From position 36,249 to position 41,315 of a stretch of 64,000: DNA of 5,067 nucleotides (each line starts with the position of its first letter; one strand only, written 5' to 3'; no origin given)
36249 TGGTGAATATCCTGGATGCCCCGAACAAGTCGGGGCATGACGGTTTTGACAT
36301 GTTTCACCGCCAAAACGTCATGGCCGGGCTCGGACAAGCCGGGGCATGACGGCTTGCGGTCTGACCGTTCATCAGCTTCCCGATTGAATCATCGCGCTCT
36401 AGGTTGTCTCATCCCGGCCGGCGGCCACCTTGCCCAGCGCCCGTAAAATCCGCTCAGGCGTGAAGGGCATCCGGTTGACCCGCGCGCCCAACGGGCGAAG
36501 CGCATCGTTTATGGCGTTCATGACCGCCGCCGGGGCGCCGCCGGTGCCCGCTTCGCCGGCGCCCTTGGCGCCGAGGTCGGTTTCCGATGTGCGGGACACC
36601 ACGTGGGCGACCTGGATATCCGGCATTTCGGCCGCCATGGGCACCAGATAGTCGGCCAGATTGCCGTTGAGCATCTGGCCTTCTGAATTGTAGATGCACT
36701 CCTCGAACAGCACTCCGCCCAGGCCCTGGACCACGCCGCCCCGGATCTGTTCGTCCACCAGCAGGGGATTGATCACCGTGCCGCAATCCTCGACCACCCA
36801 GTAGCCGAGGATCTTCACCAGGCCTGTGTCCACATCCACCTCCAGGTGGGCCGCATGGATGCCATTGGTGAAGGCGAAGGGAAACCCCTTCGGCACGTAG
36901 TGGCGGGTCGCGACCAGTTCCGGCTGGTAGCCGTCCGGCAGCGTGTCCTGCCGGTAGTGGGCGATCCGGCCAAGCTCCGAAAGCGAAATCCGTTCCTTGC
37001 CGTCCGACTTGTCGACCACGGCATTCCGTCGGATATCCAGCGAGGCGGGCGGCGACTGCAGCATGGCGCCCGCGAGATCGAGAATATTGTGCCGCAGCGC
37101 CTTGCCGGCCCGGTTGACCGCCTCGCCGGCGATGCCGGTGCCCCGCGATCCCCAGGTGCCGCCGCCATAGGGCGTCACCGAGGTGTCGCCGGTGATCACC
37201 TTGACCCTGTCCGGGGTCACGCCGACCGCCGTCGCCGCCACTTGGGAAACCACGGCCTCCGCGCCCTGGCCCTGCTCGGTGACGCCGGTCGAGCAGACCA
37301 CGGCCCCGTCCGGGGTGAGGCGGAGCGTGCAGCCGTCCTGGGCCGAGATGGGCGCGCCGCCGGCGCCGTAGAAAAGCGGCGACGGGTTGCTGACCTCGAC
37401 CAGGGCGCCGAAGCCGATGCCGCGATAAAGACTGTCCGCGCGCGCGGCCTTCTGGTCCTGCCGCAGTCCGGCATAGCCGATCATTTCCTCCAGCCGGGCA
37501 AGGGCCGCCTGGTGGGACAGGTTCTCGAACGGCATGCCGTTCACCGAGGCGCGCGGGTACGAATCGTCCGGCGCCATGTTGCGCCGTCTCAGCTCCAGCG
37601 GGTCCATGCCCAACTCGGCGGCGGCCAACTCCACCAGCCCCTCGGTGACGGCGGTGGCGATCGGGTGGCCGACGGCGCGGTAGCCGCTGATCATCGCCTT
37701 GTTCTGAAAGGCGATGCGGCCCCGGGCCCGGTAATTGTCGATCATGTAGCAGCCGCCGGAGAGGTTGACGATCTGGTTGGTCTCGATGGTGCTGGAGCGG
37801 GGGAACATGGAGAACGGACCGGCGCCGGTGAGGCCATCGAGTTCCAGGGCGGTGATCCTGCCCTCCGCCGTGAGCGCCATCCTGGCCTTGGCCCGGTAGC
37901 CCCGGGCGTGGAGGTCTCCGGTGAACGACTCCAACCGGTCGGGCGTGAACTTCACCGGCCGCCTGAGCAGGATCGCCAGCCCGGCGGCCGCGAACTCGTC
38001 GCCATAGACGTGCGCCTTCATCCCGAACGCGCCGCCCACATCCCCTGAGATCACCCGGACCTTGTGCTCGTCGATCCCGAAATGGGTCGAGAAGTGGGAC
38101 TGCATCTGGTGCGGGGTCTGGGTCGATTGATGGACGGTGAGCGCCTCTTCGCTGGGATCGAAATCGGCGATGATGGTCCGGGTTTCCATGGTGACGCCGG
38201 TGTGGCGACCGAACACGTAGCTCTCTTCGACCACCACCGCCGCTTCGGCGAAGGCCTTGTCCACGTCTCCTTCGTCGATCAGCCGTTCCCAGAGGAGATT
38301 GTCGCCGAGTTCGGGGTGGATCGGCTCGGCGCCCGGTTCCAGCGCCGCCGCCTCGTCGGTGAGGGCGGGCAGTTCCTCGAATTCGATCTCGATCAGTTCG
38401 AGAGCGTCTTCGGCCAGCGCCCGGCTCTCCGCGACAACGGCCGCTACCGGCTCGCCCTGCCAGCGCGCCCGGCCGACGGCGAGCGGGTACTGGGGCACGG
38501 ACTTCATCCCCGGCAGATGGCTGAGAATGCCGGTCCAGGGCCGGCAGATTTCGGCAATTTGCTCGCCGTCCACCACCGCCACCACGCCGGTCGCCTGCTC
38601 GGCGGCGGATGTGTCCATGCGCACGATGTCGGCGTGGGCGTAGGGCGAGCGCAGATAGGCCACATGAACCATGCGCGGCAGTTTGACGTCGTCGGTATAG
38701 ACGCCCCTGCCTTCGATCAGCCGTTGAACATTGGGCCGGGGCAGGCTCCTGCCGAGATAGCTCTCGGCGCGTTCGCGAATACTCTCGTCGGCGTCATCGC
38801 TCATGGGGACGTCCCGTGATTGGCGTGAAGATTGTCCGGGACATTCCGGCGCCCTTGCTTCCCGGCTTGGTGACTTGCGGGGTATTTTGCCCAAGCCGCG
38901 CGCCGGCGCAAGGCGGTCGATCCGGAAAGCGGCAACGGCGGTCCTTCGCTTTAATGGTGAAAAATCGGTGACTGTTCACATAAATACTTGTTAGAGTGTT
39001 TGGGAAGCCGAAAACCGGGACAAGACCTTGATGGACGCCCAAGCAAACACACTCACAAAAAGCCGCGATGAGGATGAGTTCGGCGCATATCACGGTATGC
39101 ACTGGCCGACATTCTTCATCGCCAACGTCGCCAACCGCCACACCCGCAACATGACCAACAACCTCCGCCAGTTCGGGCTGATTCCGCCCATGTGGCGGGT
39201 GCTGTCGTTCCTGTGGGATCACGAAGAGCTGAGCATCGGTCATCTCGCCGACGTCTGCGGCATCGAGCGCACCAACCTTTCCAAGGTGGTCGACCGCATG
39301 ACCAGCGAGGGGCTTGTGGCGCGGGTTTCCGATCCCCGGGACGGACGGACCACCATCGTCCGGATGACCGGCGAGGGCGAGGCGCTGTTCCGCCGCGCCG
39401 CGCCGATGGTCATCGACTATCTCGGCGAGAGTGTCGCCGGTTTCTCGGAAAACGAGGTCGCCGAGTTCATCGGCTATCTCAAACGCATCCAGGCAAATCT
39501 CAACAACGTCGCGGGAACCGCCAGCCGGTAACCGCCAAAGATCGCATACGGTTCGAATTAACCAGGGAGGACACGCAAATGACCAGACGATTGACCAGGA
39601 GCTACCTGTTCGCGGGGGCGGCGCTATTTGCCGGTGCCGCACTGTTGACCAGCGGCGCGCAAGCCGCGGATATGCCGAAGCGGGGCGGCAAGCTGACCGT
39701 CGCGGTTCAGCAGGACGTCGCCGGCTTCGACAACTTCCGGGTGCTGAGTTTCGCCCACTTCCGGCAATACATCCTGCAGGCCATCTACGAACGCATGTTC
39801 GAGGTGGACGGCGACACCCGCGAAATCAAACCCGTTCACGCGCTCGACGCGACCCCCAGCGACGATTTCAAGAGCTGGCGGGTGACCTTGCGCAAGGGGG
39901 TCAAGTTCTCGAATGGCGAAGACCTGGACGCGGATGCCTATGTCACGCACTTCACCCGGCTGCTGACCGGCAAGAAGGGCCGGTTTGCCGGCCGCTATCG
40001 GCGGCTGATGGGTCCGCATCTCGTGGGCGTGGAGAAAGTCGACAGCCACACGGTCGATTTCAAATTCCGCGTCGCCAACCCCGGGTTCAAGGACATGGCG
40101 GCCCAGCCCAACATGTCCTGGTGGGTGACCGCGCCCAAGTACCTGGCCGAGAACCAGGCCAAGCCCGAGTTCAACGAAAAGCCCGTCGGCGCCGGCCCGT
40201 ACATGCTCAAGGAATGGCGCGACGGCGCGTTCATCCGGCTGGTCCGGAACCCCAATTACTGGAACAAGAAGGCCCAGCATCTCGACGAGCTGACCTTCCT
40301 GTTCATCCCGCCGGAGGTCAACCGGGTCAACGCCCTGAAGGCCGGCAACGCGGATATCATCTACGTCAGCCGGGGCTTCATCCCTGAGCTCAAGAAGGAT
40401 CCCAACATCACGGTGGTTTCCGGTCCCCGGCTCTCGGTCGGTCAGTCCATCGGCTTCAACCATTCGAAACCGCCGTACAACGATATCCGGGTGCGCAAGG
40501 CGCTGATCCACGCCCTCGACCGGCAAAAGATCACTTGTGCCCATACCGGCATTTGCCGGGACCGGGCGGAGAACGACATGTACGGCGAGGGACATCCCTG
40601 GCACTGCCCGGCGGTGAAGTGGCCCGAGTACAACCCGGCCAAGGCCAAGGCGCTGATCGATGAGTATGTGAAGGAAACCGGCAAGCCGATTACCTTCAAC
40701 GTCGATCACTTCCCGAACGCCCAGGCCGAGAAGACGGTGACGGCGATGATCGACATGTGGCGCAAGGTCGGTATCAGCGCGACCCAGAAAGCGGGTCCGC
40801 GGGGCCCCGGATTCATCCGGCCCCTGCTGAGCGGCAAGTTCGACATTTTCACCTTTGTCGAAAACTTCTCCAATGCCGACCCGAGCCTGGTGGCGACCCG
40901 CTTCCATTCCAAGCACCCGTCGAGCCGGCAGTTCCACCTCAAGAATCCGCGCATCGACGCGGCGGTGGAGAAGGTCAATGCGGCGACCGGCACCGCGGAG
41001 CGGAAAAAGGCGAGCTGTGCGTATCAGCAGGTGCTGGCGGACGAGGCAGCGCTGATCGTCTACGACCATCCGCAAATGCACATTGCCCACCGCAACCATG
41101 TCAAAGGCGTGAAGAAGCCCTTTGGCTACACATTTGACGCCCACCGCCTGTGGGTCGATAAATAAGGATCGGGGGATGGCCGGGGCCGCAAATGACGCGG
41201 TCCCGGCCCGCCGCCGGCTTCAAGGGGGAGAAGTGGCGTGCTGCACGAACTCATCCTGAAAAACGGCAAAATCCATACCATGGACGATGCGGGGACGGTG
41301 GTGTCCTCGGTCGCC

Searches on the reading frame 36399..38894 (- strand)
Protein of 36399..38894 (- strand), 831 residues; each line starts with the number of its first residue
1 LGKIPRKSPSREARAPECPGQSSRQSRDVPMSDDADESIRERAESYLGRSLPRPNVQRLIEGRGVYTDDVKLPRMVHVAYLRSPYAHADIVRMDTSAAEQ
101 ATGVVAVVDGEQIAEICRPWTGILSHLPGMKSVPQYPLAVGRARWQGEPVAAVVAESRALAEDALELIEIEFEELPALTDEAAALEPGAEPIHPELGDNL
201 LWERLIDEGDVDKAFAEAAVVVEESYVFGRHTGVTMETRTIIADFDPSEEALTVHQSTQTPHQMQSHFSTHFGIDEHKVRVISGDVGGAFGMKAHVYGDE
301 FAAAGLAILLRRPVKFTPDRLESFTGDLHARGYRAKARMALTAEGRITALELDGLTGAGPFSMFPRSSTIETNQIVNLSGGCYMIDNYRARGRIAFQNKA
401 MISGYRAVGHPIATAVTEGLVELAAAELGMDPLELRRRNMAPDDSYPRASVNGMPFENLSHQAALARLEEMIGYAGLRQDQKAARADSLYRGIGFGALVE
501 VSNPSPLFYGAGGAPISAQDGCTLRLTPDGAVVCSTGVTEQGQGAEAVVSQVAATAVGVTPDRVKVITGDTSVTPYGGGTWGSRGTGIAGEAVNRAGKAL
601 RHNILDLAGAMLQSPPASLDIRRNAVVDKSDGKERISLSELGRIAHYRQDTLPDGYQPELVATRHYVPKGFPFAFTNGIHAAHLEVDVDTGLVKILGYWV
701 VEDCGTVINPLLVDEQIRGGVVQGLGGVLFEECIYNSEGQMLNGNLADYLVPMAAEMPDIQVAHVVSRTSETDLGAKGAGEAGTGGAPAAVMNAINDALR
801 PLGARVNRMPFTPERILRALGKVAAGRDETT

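Call 41: search_protein_families(library=pfam, proteins=[window:36399-38894:-], max_evalue=0.00001)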
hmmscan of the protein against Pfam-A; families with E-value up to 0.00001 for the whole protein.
window:36399-38894:- (831 aa): 3 families
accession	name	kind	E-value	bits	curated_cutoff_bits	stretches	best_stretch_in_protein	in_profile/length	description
PF20256.3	MoCoBD_2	-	1.9e-77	261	27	1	468-758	2-283/283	Molybdopterin cofactor-binding domain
PF02738.23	MoCoBD_1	-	1.1e-68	231.5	27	1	192-440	1-244/244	Molybdopterin cofactor-binding domain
PF01315.27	Ald_Xan_dh_C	-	2.6e-27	95.8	31.3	1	62-176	2-110/110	Aldehyde oxidase and xanthine dehydrogenase, a/b hammerhead domain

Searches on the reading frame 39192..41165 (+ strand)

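Call 41: search_protein_families(library=pfam, proteins=[window:39192-41165:+], max_evalue=0.00001)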
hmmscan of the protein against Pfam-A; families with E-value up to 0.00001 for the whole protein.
window:39192-41165:+ (657 aa): 1 family
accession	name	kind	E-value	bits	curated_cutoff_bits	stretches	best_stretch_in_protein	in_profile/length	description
PF00496.27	SBP_bac_5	-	3.3e-69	234.2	32.4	1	211-571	1-360/368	Bacterial extracellular solute-binding proteins, family 5 Middle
